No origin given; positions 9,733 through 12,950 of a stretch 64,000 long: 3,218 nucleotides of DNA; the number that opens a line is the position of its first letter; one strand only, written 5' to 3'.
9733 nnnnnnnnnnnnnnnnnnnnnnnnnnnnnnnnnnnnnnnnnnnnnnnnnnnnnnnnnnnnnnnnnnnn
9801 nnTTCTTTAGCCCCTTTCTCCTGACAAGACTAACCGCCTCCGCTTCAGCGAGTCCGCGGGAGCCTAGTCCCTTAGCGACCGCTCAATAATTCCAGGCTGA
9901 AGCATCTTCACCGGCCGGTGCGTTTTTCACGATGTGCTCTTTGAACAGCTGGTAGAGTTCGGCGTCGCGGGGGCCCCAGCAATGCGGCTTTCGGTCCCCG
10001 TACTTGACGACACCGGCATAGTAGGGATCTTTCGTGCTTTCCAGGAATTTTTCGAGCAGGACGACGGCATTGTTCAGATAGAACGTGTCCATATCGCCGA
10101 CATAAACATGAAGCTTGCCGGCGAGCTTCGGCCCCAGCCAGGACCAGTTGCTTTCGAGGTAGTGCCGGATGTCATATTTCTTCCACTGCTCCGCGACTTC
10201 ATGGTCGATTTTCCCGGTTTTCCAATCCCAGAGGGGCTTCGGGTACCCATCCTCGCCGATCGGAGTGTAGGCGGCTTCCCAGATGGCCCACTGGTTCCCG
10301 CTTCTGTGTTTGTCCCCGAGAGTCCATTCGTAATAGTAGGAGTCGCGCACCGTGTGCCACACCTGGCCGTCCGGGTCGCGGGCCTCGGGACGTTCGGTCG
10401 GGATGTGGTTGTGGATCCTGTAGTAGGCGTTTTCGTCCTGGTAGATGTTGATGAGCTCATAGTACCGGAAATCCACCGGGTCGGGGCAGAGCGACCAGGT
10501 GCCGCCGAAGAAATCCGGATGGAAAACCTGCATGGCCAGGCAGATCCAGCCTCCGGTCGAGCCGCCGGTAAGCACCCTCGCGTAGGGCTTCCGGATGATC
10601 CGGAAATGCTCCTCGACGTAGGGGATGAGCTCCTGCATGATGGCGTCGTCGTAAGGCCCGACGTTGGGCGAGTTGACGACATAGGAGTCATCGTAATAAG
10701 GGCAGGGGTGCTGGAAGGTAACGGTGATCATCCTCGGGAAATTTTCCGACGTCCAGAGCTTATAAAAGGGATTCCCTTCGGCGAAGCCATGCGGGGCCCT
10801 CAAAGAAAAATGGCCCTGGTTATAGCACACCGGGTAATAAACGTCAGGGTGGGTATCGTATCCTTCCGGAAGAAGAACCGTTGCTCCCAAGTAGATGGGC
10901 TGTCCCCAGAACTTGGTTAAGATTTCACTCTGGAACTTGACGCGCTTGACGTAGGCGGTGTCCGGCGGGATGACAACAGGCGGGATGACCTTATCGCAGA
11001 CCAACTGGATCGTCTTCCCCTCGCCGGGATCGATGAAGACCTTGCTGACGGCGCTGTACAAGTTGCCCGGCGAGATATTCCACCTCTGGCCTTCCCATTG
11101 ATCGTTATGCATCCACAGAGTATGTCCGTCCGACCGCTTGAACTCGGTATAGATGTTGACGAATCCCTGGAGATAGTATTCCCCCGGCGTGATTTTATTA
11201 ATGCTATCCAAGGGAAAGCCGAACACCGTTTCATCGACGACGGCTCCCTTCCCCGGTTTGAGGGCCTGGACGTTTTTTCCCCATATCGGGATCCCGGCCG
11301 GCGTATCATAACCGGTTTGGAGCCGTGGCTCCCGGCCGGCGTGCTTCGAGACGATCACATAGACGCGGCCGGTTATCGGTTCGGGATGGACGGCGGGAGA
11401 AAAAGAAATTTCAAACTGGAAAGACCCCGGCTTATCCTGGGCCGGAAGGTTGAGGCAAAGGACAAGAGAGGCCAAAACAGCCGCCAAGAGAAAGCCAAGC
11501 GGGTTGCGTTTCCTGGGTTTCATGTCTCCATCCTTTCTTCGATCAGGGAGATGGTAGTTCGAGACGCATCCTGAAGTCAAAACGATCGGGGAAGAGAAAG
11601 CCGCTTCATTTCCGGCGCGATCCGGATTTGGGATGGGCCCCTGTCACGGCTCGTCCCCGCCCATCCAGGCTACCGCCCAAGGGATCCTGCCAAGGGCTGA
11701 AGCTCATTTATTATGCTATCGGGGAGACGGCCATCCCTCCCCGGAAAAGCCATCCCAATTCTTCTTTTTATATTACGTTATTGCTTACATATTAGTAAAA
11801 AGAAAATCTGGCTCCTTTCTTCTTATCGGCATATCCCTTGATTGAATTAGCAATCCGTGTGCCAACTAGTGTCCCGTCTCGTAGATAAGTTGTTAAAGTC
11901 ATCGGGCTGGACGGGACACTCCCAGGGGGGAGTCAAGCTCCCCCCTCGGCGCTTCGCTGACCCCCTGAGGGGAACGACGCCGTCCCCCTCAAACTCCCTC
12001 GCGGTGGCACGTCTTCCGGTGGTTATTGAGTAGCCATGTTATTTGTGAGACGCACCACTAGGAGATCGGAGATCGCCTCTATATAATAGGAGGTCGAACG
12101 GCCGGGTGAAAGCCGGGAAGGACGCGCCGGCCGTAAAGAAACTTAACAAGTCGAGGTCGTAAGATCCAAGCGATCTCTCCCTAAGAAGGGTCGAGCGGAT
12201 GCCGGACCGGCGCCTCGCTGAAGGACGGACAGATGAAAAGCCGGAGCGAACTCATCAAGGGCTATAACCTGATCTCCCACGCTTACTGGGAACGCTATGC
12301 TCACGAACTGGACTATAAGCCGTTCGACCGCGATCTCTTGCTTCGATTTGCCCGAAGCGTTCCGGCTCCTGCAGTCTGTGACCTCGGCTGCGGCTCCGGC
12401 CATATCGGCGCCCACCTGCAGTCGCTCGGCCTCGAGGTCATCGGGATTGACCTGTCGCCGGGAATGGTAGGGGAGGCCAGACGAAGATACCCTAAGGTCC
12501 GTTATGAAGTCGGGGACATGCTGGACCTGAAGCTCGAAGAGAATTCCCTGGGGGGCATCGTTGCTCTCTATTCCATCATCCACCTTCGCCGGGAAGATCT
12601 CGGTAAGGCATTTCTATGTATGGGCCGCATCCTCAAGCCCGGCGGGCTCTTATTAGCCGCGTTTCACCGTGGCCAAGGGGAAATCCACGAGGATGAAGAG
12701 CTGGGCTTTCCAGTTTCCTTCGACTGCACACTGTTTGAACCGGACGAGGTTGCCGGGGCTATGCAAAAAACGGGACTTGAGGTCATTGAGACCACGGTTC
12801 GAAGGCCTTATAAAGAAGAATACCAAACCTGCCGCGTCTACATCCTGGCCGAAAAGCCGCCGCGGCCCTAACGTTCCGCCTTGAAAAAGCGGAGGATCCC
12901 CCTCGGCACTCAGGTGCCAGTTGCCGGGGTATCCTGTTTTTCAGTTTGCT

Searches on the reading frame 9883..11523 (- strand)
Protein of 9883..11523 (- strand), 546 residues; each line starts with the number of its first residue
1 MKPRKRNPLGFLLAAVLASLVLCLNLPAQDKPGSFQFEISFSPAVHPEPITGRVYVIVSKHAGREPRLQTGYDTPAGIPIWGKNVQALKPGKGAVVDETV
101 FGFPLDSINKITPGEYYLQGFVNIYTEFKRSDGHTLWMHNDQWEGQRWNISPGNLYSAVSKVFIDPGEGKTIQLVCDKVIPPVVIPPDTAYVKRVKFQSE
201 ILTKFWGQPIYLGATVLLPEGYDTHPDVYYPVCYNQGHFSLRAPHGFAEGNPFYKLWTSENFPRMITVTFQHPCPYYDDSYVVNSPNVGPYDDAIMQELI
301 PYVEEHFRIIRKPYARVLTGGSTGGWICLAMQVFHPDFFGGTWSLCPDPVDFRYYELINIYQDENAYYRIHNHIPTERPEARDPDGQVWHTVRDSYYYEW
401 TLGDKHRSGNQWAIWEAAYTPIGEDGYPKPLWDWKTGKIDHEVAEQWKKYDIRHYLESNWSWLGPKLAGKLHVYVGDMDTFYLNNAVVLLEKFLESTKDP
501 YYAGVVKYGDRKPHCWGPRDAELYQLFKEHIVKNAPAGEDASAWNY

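Call 11: search_protein_families(library=pfam, proteins=[window:9883-11523:-], max_evalue=0.01)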
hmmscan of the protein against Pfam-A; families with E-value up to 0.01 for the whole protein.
window:9883-11523:- (546 aa): 1 family
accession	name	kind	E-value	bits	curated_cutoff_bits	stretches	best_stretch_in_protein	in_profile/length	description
PF00756.26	Esterase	-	2.5e-10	41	22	1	214-386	10-154/251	Putative esterase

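Call 16: find_encoding_contigs(protein=window:9883-11523:-, flank=4000, max_places=10)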
Protein window:9883-11523:- (546 aa): 4 contigs read that carry it; 4 places shown.
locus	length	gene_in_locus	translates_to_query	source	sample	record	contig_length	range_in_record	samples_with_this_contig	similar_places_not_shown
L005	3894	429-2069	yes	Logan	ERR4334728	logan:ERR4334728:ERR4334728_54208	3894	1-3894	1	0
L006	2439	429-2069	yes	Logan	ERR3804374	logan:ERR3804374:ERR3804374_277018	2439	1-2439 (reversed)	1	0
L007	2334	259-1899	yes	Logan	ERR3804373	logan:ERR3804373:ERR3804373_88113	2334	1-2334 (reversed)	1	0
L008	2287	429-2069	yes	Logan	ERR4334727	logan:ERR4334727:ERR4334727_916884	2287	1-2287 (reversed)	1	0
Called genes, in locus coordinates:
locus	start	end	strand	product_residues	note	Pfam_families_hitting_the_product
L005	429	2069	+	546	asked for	PF00756:Esterase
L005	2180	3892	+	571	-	?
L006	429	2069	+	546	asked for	PF00756:Esterase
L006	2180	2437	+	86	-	?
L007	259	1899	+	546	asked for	PF00756:Esterase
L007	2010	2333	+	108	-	?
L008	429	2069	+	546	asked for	PF00756:Esterase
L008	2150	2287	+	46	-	?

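Call 18: find_related_loci(query=window:9883-11523:-, collection=genome_contigs, flank=5000)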
Query window:9883-11523:- (546 aa) in genome_contigs; peptide patterns used: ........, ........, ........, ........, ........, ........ (x = any residue, [..] = any of these).
210 stretches matched a pattern; 187 encode a relative of the query (tblastn E <= 1e-3); the best 80 are kept; 80 distinct loci.
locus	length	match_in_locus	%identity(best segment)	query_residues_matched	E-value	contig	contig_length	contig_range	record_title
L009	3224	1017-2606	88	17-546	0e+0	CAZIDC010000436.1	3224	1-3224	MAG TPA_asm: uncultured Syntrophaceae bacterium isolate SRP080215_co1_117 genome assembly, contig: NODE_74285_length_322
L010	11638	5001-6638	86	1-546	0e+0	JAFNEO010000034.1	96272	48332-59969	MAG: Candidatus Aminicenantes bacterium isolate bin_1 PROKKA_contig000034, whole genome shotgun sequence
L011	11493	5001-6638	83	1-546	0e+0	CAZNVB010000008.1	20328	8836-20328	MAG TPA_asm: uncultured Eubacteriales bacterium isolate SRP231805_co4_44 genome assembly, contig: k141_36165, whole geno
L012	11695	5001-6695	72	1-546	0e+0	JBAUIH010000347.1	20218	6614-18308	MAG: Candidatus Aminicenantales bacterium isolate MFD09513_ilm_asm_bin8 k127_13375, whole genome shotgun sequence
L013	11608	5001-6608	68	18-546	0e+0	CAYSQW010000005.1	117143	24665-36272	MAG TPA_asm: uncultured Eubacteriales bacterium isolate binchicken_co334_31 genome assembly, contig: NODE_181_length_117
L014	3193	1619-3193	70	1-506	0e+0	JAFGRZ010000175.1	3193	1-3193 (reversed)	MAG: Candidatus Aminicenantes bacterium isolate Zod_Metabat.860 k87_2928615, whole genome shotgun sequence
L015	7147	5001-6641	67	6-546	0e+0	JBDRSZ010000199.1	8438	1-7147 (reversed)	MAG: bacterium isolate MEGAHIT-group-3.41 k141_268699, whole genome shotgun sequence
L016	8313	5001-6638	67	11-546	0e+0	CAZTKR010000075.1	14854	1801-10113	MAG TPA_asm: uncultured bacterium isolate binchicken_co334_18 genome assembly, contig: NODE_7043_length_14854_cov_5.7843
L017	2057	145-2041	63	1-546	0e+0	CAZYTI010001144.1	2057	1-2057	MAG TPA_asm: uncultured bacterium isolate binchicken_co97_67 genome assembly, contig: NODE_174627_length_2057_cov_3.2677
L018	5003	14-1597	66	28-546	0e+0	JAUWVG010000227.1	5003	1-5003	MAG: Candidatus Aminicenantes bacterium isolate CSMAG_2626 CSMAG_2626_k141_2595454_length_5003_cov_13.9412, whole genome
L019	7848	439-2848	63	2-546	0e+0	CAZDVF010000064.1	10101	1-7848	MAG TPA_asm: uncultured bacterium isolate binchicken_co256_218 genome assembly, contig: NODE_18013_length_10101_cov_5.72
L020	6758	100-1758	63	4-546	0e+0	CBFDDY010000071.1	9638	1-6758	MAG TPA_asm: uncultured bacterium isolate SRR26215676_concoct_178 genome assembly, contig: ERZ25073495.5547, whole genom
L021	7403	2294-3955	62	4-546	0e+0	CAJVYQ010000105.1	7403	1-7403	MAG TPA_asm: uncultured Deferribacteres bacterium isolate DRR093004_bin.37_MetaBAT_v2.12.1_MAG genome assembly, contig:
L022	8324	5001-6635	61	1-536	0e+0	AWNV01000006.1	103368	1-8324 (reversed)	Candidatus Aminicenans sakinawicola JGI OTU-1 OP8COM1_contig_5_0.6, whole genome shotgun sequence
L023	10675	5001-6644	61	1-539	0e+0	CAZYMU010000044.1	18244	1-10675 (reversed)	MAG TPA_asm: uncultured Eubacteriales bacterium isolate binchicken_co262_58 genome assembly, contig: NODE_3259_length_18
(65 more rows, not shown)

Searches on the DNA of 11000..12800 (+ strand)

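Call 4: search_rna_families(source=window, start=11000, end=12800, threshold=evalue, max_evalue=10, show_alignments=3)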
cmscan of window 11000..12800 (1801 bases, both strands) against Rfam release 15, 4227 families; matches with E-value up to 10: 4.
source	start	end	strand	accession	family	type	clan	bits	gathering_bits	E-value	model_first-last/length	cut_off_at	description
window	11917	12039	-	RF02829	Scr4115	Gene; sRNA;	-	25.2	58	1.6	1-109/109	no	Streptomyces RNA 4115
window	11864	11997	+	RF02354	BjrC80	Gene; sRNA;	-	18.5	80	0.9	1-162/162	no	Bradyrhizobiaceae sRNA BjrC80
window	11996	12122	+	RF00442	Guanidine-I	Cis-reg; riboswitch;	-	17.7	63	2.9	1-107/107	no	Guanidine-I riboswitch aptamer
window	12319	12387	-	RF01937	mir-2780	Gene; miRNA;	-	16.4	95.5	3.2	1-88/88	no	mir-2780 microRNA precursor family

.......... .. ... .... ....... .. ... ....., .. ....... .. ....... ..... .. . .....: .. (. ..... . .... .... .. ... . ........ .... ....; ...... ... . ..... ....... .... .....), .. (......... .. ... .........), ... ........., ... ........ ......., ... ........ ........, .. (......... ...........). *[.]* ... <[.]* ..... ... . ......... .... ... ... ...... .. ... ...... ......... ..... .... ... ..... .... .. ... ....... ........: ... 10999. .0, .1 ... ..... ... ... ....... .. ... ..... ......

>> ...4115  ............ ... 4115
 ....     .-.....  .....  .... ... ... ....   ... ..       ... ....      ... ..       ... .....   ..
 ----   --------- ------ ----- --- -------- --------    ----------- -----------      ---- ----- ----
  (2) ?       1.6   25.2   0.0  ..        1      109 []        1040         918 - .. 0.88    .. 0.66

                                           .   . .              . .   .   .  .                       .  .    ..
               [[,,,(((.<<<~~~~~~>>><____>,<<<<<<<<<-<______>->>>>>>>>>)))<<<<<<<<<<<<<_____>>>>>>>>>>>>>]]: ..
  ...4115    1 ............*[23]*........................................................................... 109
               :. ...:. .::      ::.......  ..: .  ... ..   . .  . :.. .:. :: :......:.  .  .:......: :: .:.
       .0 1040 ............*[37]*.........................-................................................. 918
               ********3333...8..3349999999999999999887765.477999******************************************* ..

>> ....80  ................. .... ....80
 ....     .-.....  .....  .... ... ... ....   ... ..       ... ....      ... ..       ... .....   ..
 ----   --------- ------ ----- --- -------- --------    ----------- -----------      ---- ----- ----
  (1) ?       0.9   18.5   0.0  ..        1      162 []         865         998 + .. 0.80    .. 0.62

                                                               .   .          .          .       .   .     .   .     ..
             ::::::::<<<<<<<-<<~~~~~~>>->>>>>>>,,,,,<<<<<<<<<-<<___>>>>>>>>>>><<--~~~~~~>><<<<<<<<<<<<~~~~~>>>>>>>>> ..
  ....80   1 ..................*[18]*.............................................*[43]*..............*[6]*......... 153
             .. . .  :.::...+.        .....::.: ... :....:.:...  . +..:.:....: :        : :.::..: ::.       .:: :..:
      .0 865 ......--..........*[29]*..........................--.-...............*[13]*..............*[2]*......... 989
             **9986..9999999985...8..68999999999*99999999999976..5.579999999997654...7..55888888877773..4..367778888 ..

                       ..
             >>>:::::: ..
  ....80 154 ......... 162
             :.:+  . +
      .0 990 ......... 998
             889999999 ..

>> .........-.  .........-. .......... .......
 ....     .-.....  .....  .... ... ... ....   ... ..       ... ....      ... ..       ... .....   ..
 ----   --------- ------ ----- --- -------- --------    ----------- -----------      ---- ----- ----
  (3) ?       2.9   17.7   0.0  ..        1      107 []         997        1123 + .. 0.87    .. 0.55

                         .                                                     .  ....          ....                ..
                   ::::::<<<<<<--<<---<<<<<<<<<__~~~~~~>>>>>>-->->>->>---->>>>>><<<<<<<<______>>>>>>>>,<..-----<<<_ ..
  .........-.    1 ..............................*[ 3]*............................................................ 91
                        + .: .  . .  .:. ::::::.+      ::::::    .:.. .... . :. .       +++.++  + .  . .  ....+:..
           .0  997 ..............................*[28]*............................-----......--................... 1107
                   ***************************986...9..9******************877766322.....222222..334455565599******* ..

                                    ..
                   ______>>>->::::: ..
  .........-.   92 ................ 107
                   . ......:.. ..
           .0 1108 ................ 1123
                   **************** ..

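Call 79: search_dna_similar(query=window:11866-12061:+, collection=plasmids, mode=distant, max_evalue=0.001, max_rows=10)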
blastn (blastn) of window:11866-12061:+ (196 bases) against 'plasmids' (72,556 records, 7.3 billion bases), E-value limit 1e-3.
No match.

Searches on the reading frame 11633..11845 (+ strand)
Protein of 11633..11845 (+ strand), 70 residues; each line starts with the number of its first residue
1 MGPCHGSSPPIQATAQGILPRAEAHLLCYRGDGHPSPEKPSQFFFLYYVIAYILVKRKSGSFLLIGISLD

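Call 11: search_protein_families(library=pfam, proteins=[window:11633-11845:+], max_evalue=0.01)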
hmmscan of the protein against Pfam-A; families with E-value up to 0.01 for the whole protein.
window:11633-11845:+ (70 aa): 0 families
